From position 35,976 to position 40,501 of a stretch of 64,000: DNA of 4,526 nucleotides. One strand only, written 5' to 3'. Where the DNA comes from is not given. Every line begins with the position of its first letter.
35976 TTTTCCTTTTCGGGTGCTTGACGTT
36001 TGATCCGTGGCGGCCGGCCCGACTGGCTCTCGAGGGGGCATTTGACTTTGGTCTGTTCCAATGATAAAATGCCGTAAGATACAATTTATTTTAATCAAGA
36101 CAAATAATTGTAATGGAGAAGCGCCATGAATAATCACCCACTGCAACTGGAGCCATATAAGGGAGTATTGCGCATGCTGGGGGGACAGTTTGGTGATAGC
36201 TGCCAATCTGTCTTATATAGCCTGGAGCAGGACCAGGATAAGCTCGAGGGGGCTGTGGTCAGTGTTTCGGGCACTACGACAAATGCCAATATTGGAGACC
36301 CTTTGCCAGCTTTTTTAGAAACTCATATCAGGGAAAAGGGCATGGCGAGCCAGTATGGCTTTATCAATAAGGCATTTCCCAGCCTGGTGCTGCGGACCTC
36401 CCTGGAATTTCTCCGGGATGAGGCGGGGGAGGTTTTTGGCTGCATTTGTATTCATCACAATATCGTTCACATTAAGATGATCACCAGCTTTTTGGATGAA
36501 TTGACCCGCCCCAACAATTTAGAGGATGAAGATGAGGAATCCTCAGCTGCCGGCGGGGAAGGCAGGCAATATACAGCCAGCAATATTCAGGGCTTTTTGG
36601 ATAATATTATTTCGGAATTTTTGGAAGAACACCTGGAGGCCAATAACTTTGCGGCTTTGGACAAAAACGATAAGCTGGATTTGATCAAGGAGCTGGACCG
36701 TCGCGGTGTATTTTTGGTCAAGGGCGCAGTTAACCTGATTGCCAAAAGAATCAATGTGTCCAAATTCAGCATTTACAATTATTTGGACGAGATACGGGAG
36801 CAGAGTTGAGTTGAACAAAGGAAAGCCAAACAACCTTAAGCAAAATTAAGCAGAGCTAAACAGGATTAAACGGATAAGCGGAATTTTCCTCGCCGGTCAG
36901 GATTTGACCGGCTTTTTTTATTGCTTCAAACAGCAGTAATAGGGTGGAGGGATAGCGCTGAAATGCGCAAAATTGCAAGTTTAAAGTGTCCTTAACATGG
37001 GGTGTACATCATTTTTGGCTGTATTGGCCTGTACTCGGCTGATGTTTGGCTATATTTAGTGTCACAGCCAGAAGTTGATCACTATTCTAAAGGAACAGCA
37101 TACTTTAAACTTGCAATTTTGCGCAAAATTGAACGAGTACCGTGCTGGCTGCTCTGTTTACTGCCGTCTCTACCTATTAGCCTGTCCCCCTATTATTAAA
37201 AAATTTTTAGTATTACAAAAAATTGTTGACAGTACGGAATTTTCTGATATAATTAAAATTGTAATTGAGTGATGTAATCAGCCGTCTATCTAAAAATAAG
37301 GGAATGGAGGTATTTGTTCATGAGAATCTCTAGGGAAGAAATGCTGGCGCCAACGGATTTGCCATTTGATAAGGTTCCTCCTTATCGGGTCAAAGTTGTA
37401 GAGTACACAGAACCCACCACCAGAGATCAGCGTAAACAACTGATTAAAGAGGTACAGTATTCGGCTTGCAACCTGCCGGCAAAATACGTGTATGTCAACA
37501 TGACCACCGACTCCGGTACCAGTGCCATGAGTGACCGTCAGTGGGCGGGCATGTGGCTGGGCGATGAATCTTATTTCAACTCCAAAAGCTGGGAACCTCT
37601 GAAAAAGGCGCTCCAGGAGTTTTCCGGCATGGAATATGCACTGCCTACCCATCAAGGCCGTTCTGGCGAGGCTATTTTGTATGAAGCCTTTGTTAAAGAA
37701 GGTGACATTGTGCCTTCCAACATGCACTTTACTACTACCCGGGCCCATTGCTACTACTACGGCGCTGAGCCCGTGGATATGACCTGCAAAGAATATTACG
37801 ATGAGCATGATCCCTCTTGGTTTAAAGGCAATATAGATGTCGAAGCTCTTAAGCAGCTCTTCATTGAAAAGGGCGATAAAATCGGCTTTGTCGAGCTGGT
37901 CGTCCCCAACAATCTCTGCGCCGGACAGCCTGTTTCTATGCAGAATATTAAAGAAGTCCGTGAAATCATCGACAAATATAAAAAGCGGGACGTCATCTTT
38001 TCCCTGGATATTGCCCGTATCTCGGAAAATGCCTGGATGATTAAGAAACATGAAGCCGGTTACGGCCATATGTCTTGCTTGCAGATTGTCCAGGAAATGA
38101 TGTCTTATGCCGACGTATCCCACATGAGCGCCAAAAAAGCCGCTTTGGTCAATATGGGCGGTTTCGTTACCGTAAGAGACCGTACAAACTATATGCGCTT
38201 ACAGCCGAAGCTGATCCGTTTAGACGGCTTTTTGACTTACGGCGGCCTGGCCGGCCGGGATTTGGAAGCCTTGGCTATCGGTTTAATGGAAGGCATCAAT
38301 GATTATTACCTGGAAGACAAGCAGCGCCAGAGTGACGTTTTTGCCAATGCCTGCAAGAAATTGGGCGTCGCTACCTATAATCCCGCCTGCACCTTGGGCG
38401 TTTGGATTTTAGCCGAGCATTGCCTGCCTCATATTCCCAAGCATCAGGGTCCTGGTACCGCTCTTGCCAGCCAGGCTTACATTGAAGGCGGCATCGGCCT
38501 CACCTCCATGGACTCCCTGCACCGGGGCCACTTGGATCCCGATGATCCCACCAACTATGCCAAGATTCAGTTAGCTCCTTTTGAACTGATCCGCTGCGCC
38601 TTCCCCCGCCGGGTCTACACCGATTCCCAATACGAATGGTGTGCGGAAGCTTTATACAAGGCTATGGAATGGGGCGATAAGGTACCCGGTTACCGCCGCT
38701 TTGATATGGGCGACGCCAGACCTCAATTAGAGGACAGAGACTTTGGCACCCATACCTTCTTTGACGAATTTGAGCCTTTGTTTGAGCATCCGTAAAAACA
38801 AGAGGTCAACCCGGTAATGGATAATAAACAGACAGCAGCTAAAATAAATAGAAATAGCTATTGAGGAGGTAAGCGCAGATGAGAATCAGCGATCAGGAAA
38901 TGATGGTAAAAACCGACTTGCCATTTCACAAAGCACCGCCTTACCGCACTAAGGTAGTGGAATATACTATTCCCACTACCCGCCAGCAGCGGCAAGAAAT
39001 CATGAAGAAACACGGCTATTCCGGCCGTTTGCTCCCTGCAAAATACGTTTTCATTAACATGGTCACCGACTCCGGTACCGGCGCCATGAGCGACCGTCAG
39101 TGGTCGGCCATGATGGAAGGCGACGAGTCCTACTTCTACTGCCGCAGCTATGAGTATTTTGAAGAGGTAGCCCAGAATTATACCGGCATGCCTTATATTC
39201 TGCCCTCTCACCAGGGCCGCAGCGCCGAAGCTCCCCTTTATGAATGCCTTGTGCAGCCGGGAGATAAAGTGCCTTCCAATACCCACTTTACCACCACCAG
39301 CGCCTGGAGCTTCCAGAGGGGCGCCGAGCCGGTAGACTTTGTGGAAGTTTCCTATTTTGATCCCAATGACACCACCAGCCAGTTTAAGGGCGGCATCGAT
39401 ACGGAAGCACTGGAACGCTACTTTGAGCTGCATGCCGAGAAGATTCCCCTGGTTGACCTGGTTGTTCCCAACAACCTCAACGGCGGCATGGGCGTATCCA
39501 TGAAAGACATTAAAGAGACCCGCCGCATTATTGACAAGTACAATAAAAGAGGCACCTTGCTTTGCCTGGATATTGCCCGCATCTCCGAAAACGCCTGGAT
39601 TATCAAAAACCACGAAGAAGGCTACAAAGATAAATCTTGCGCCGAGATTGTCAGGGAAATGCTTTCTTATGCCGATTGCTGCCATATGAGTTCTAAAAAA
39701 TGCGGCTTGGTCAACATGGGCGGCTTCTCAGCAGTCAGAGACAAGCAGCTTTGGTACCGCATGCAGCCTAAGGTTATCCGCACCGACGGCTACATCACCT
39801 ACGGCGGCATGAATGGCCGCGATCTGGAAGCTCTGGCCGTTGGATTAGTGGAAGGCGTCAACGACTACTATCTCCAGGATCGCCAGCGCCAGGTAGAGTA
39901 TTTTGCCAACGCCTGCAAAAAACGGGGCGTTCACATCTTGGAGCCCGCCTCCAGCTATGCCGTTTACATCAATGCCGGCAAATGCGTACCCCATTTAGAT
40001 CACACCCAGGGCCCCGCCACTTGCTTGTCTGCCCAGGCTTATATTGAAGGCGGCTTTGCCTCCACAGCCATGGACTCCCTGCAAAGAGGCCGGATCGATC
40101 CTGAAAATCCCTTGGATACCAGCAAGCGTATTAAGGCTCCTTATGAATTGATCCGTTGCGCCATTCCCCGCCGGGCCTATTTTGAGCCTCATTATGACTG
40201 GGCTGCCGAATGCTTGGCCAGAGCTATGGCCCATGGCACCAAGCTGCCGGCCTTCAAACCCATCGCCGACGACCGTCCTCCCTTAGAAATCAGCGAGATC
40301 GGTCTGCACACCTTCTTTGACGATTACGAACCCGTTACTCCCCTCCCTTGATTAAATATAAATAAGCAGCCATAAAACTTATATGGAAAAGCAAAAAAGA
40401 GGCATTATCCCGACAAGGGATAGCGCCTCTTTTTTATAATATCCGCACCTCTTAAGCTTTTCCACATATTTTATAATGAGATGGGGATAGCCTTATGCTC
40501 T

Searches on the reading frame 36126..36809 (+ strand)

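Call 79: search_protein_families(library=pfam, proteins=[window:36126-36809:+], max_evalue=0.00001)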
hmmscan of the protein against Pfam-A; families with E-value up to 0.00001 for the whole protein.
window:36126-36809:+ (227 aa): 2 families
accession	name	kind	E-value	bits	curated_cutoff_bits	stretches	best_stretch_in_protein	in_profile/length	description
PF13309.12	HTH_22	-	1.3e-18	67.2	29.6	1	162-221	2-63/63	HTH domain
PF08348.17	PAS_6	-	3.6e-10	40.2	27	1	8-120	1-113/115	YheO-like PAS domain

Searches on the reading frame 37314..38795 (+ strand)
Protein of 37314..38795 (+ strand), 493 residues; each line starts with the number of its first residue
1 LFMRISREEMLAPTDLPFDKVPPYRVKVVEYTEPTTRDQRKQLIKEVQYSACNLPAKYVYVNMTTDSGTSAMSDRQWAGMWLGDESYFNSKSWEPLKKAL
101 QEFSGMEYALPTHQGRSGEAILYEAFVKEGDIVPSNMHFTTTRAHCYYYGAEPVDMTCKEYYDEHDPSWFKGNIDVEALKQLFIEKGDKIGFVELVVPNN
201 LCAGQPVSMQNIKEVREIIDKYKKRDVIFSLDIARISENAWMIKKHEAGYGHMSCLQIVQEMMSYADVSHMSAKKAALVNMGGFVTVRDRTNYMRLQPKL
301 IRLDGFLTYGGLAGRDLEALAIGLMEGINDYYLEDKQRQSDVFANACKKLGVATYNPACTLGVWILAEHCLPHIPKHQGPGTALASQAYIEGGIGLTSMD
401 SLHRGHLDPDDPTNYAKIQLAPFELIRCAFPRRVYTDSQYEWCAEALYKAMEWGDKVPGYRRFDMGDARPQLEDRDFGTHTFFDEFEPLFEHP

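Call 79: search_protein_families(library=pfam, proteins=[window:37314-38795:+], max_evalue=0.00001)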
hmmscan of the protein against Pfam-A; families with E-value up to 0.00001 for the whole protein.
window:37314-38795:+ (493 aa): 1 family
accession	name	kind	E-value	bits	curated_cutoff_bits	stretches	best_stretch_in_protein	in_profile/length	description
PF01212.27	Beta_elim_lyase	-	4.2e-50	171.1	27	1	63-444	2-286/288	Beta-eliminating lyase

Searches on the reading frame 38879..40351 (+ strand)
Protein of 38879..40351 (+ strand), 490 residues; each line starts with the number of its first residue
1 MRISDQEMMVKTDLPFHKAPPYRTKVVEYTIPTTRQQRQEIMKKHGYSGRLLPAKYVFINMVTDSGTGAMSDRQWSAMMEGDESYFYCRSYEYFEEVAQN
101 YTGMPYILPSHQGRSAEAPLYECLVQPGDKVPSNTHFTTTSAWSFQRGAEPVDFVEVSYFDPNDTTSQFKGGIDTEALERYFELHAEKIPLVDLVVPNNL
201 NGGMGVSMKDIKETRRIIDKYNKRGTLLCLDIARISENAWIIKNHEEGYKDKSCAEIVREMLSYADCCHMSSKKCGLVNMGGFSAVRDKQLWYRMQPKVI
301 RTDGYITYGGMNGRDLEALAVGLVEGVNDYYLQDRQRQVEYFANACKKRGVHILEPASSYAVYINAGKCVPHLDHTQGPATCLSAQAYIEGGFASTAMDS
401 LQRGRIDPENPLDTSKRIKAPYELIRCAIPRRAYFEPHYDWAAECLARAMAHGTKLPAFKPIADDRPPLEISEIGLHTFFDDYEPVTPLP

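Call 79: search_protein_families(library=pfam, proteins=[window:38879-40351:+], max_evalue=0.00001)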
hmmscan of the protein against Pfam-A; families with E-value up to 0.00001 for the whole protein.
window:38879-40351:+ (490 aa): 1 family
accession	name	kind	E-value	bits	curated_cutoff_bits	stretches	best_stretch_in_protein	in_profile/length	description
PF01212.27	Beta_elim_lyase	-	3.1e-46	158.4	27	1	61-443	2-286/288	Beta-eliminating lyase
